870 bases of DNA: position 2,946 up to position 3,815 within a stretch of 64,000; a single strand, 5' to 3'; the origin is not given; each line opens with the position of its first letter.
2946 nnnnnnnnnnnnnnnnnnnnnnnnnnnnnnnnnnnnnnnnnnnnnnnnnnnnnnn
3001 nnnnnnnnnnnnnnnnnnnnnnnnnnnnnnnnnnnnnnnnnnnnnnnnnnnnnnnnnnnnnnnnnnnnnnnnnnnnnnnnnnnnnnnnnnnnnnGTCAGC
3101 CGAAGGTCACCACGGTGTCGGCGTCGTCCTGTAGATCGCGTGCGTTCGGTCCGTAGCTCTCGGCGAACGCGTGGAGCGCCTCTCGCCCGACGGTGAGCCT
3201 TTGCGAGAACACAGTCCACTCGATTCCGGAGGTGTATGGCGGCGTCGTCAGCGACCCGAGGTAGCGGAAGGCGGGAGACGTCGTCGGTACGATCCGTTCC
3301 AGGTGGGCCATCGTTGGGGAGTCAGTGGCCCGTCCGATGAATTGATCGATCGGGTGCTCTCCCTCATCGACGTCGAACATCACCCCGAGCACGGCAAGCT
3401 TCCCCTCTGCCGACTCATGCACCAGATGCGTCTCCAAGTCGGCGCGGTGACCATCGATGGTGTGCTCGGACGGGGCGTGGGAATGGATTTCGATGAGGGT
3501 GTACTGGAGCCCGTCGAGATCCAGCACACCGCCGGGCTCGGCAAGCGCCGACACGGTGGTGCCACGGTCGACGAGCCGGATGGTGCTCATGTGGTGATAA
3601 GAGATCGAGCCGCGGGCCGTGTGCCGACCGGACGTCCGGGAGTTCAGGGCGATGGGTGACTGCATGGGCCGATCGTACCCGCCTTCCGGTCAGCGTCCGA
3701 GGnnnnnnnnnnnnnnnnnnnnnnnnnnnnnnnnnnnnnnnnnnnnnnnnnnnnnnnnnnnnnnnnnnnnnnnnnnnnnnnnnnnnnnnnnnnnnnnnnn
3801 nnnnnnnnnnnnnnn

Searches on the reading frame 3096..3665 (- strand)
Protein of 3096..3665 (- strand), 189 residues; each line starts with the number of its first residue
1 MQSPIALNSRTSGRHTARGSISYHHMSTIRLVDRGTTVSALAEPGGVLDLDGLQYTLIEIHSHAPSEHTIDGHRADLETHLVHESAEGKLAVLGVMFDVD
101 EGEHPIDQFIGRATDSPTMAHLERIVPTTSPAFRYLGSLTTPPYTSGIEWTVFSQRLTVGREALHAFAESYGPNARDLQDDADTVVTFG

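Call 3: search_protein_families(library=pfam, proteins=[window:3096-3665:-], max_evalue=0.01)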
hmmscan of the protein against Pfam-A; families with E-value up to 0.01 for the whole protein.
window:3096-3665:- (189 aa): 1 family
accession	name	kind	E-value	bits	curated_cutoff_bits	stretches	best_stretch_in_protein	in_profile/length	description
PF00194.26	Carb_anhydrase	-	2.9e-21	76.7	27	1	2-174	18-227/254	Eukaryotic-type carbonic anhydrase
